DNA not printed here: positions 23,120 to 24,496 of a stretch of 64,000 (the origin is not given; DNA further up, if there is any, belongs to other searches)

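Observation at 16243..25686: Unassigned locus: PqqD-like chaperone, ATP-grasp ligase and PLP decarboxylase joined to a UT/M23 membrane fusion, OM barrel and TPR protein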

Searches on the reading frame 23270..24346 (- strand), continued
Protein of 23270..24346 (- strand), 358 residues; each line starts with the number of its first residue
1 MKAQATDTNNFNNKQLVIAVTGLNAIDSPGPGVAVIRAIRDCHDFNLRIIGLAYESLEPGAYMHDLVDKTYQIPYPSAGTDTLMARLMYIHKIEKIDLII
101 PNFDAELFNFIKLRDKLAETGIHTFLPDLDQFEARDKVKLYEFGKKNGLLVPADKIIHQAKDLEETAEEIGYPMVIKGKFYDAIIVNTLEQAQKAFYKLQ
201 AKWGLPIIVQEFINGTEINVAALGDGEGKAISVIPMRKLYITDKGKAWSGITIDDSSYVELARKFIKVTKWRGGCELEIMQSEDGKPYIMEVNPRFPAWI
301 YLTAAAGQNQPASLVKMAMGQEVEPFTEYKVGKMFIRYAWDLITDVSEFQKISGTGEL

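Call 49: search_protein_families(library=pfam, proteins=[P0361, P0412, P0399, P0432, P0444, P0459, P0461, P0471, P0478, P0485], max_evalue=0.001)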
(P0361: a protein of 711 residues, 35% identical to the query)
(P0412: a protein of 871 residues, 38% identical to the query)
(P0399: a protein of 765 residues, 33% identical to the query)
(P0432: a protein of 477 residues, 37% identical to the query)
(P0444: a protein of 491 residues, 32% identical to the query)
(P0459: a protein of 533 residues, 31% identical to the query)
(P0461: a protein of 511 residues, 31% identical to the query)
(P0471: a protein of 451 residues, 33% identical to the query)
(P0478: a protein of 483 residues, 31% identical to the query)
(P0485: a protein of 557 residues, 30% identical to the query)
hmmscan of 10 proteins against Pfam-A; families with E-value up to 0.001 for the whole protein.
P0361 (711 aa): 3 families
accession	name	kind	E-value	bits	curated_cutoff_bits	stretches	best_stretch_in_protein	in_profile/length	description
PF15632.11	ATPgrasp_Ter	-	1.7e-26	93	29.1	2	555-684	4-125/131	ATP-grasp in the biosynthetic pathway with Ter operon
PF02655.19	ATP-grasp_3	-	2.3e-11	44.5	23.2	1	551-645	63-157/160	ATP-grasp domain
PF21360.3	PylC-like_N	-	0.00037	21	27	0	426-474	47-95/96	PylC-like, N-terminal domain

P0412 (871 aa): 4 families
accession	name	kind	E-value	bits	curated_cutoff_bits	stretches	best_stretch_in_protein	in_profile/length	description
PF02784.22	Orn_Arg_deC_N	-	1.5e-28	100.3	23.4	1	474-720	13-245/247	Pyridoxal-dependent decarboxylase, pyridoxal binding domain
PF15632.11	ATPgrasp_Ter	-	1.8e-09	37.9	29.1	1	198-315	5-113/131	ATP-grasp in the biosynthetic pathway with Ter operon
PF00278.28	Orn_DAP_Arg_deC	-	1.1e-08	35.7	23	1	721-810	4-95/95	Pyridoxal-dependent decarboxylase, C-terminal sheet domain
PF01168.26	Ala_racemase_N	-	8.8e-05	22.8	24.1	1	505-642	47-174/220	Alanine racemase, N-terminal domain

P0399 (765 aa): 4 families
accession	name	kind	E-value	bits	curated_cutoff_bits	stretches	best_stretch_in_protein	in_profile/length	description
PF15632.11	ATPgrasp_Ter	-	1.2e-18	67.6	29.1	2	181-299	5-112/131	ATP-grasp in the biosynthetic pathway with Ter operon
PF02786.22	CPSase_L_D2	-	1.3e-07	31.8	19.8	0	131-271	24-180/211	Carbamoyl-phosphate synthase L chain, ATP binding domain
PF02655.19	ATP-grasp_3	-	7.2e-06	26.6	23.2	0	177-271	63-157/160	ATP-grasp domain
PF13549.11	ATP-grasp_5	-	0.00011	22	27.6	0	120-156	21-57/221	ATP-grasp domain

P0432 (477 aa): 4 families
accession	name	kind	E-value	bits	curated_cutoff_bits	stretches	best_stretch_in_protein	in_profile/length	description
PF05402.18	PqqD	-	3.9e-14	53.2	23.4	1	14-76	3-65/67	Coenzyme PQQ synthesis protein D (PqqD)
PF15632.11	ATPgrasp_Ter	-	3.9e-11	43.3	29.1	1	320-437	4-112/131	ATP-grasp in the biosynthetic pathway with Ter operon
PF02655.19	ATP-grasp_3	-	3e-06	27.8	23.2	1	307-411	53-157/160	ATP-grasp domain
PF02786.22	CPSase_L_D2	-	0.00048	20.1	19.8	0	376-438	145-208/211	Carbamoyl-phosphate synthase L chain, ATP binding domain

P0444 (491 aa): 3 families
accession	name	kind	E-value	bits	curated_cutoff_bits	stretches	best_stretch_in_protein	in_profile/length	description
PF15632.11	ATPgrasp_Ter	-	3.1e-14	53.3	29.1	2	13-99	39-123/131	ATP-grasp in the biosynthetic pathway with Ter operon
PF02655.19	ATP-grasp_3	-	4.2e-05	24.1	23.2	0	322-426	57-157/160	ATP-grasp domain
PF02786.22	CPSase_L_D2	-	0.00025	21.1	19.8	0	392-426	146-180/211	Carbamoyl-phosphate synthase L chain, ATP binding domain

P0459 (533 aa): 4 families
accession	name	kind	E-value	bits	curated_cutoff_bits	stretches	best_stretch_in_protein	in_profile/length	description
PF15632.11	ATPgrasp_Ter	-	2.4e-16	60.1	29.1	2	363-487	2-117/131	ATP-grasp in the biosynthetic pathway with Ter operon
PF02786.22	CPSase_L_D2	-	3.1e-10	40.3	19.8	0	12-72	147-208/211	Carbamoyl-phosphate synthase L chain, ATP binding domain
PF02222.28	ATP-grasp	-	9.2e-05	22.6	27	0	302-374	3-78/179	ATP-grasp domain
PF13549.11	ATP-grasp_5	-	0.00045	20.1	27.6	1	300-338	17-55/221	ATP-grasp domain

P0461 (511 aa): 3 families
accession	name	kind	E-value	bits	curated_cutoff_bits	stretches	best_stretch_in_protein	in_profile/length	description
PF15632.11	ATPgrasp_Ter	-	2.7e-15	56.7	29.1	2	356-487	4-126/131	ATP-grasp in the biosynthetic pathway with Ter operon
PF02655.19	ATP-grasp_3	-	1.1e-08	35.8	23.2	1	353-449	59-159/160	ATP-grasp domain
PF02786.22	CPSase_L_D2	-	4.3e-05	23.6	19.8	0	413-448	146-181/211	Carbamoyl-phosphate synthase L chain, ATP binding domain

P0471 (451 aa): 1 family
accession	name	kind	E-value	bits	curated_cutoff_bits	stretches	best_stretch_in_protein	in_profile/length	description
PF15632.11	ATPgrasp_Ter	-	8.9e-07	29.2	29.1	1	204-330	5-122/131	ATP-grasp in the biosynthetic pathway with Ter operon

P0478 (483 aa): 3 families
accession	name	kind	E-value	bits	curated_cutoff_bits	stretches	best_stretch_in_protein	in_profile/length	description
PF07478.18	Dala_Dala_lig_C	-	2.1e-06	27.8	24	1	153-228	29-107/204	D-ala D-ala ligase C-terminus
PF02786.22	CPSase_L_D2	-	7.1e-06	26.1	19.8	1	142-286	20-180/211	Carbamoyl-phosphate synthase L chain, ATP binding domain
PF15632.11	ATPgrasp_Ter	-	9.5e-06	25.9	29.1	1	197-311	6-111/131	ATP-grasp in the biosynthetic pathway with Ter operon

P0485 (557 aa): 3 families
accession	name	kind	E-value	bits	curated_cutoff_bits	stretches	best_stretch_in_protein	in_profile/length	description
PF15632.11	ATPgrasp_Ter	-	5e-09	36.5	29.1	1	198-316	6-115/131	ATP-grasp in the biosynthetic pathway with Ter operon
PF02786.22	CPSase_L_D2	-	4.6e-07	30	19.8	1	248-287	141-180/211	Carbamoyl-phosphate synthase L chain, ATP binding domain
PF21360.3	PylC-like_N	-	6e-07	30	27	0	420-471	44-94/96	PylC-like, N-terminal domain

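Call 51: find_encoding_contigs(protein=P0432, flank=10000, max_places=3)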
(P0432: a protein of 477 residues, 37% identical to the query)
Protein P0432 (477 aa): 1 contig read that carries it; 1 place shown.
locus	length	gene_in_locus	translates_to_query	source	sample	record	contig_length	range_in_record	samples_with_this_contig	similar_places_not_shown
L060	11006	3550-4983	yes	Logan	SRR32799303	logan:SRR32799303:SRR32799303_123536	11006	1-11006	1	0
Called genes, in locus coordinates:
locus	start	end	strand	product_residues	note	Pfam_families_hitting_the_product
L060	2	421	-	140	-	?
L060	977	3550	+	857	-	PF00515:TPR_1 (faint), PF07719:TPR_2 (faint), PF12895:ANAPC3 (faint), PF13176:TPR_7 (faint), PF13428:TPR_14 (faint), PF13432:TPR_16 (weak), PF14559:TPR_19 (weak), PF13432:TPR_16 (weak), +6 more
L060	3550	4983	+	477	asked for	PF05402:PqqD, PF02655:ATP-grasp_3 (weak), PF15632:ATPgrasp_Ter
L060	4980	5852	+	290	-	-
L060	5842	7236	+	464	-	PF00278:Orn_DAP_Arg_deC, PF01168:Ala_racemase_N, PF02784:Orn_Arg_deC_N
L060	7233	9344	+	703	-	PF03253:UT, PF02146:SIR2, PF00583:Acetyltransf_1, PF13508:Acetyltransf_7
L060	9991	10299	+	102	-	PF12840:HTH_20, PF01022:HTH_5, PF01978:TrmB (weak), PF12802:MarR_2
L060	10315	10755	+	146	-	PF00903:Glyoxalase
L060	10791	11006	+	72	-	?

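Call 52: find_encoding_contigs(protein=P0412, flank=10000, max_places=3)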
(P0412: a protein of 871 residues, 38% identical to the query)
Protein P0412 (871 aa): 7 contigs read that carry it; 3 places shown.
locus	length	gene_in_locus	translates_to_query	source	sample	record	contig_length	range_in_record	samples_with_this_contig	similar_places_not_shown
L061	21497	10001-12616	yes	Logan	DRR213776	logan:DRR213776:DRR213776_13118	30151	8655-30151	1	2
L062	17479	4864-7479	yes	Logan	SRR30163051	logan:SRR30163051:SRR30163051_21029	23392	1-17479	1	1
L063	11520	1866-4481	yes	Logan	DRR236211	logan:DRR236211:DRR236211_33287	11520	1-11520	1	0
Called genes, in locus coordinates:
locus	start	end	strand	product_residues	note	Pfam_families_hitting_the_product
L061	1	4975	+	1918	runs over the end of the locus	PF13432:TPR_16 (faint), PF00515:TPR_1 (faint), PF07719:TPR_2 (faint), PF13174:TPR_6 (faint), PF13181:TPR_8 (faint), PF14559:TPR_19 (weak)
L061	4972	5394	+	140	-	-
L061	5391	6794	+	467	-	PF03544:TonB_C (weak)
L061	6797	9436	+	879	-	PF13513:HEAT_EZ (faint), PF13646:HEAT_2, PF00514:Arm (faint), PF01602:Adaptin_N (faint), PF02985:HEAT (faint), PF13646:HEAT_2, PF20168:PDS5 (faint), PF13646:HEAT_2, +2 more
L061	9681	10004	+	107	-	PF05402:PqqD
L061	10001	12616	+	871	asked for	PF00278:Orn_DAP_Arg_deC, PF15632:ATPgrasp_Ter, PF02784:Orn_Arg_deC_N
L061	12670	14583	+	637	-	-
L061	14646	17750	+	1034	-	PF13188:PAS_8 (faint), PF13596:PAS_10 (weak), PF00989:PAS, PF08448:PAS_4 (weak), PF13426:PAS_9, PF00512:HisKA, PF02518:HATPase_c, PF00072:Response_reg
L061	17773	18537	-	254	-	-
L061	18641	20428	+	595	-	PF10029:DUF2271 (faint)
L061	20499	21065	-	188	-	PF13560:HTH_31, PF01381:HTH_3, PF12844:HTH_19 (weak), PF13443:HTH_26, PF07883:Cupin_2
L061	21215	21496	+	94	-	?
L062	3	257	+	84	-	?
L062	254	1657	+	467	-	PF03544:TonB_C (weak)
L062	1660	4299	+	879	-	PF13513:HEAT_EZ (faint), PF13646:HEAT_2, PF00514:Arm (faint), PF01602:Adaptin_N (faint), PF02985:HEAT (faint), PF13646:HEAT_2, PF20168:PDS5 (faint), PF13646:HEAT_2, +2 more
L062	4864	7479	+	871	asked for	PF00278:Orn_DAP_Arg_deC, PF15632:ATPgrasp_Ter, PF02784:Orn_Arg_deC_N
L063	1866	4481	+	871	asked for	PF00278:Orn_DAP_Arg_deC, PF15632:ATPgrasp_Ter, PF02784:Orn_Arg_deC_N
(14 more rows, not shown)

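Call 54: find_encoding_contigs(protein=P0361, flank=10000, max_places=2)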
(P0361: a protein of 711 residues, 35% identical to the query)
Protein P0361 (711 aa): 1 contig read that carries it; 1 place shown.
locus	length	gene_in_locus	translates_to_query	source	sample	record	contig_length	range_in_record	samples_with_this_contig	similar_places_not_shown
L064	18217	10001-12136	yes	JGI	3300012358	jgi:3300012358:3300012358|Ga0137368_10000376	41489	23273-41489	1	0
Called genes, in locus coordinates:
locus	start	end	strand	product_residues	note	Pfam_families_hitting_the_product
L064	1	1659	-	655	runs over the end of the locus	PF00724:Oxidored_FMN, PF01262:AlaDh_PNT_C (weak), PF00890:FAD_binding_2 (faint), PF01266:DAO (weak), PF03486:HI0933_like (faint), PF07992:Pyr_redox_2, PF12831:FAD_oxidored (weak), PF13450:NAD_binding_8 (weak)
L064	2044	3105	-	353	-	PF13593:SBF_like (weak), PF01758:SBF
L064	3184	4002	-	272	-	PF01135:PCMT (weak), PF05175:MTS (weak), PF01209:Ubie_methyltran, PF13489:Methyltransf_23, PF13847:Methyltransf_31, PF08241:Methyltransf_11, PF08242:Methyltransf_12, PF13649:Methyltransf_25, +2 more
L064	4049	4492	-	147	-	PF00903:Glyoxalase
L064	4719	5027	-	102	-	PF12802:MarR_2 (weak), PF12840:HTH_20, PF01022:HTH_5, PF01978:TrmB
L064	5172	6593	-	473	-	PF00072:Response_reg, PF00158:Sigma54_activat, PF14532:Sigma54_activ_2, PF25601:AAA_lid_14, PF02954:HTH_8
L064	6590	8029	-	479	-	PF00512:HisKA, PF02518:HATPase_c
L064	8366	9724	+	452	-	-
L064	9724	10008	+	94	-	PF05402:PqqD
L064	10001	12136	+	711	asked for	PF15632:ATPgrasp_Ter, PF02655:ATP-grasp_3 (weak), PF15632:ATPgrasp_Ter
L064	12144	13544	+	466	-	PF00278:Orn_DAP_Arg_deC, PF02784:Orn_Arg_deC_N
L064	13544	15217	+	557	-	PF03253:UT, PF02146:SIR2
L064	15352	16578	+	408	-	PF01408:GFO_IDH_MocA, PF02894:GFO_IDH_MocA_C, PF22725:GFO_IDH_MocA_C3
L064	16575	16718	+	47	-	-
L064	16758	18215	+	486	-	?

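Call 55: find_encoding_contigs(protein=P0367, flank=10000, max_places=2)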
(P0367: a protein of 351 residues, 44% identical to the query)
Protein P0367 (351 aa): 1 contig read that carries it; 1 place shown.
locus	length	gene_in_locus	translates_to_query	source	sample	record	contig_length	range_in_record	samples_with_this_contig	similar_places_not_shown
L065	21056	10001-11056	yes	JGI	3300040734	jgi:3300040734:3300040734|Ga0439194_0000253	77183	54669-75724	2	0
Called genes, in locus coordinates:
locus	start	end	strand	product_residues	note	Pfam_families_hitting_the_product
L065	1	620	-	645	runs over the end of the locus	PF02824:TGS, PF07973:tRNA_SAD, PF00587:tRNA-synt_2b, PF03129:HGTP_anticodon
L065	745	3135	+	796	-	PF26696:PTL_trimer, PF05658:YadA_head (faint), PF10106:DUF2345 (faint), PF04790:Sarcoglycan_1 (weak)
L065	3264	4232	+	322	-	PF26696:PTL_trimer, PF05638:T6SS_HCP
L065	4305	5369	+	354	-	PF26696:PTL_trimer, PF05638:T6SS_HCP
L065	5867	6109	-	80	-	-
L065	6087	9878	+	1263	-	-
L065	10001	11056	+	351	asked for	PF15632:ATPgrasp_Ter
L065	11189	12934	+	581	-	PF04551:GcpE, PF26540:GcpE_C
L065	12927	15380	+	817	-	PF21544:PorZ_N_b_propeller, PF07494:Reg_prop (faint)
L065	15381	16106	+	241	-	PF11967:RecO_N, PF02565:RecO_C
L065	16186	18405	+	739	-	PF09586:YfhO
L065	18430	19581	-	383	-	PF02481:DNA_processg_A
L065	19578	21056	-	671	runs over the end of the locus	PF00270:DEAD, PF00271:Helicase_C, PF00156:Pribosyltran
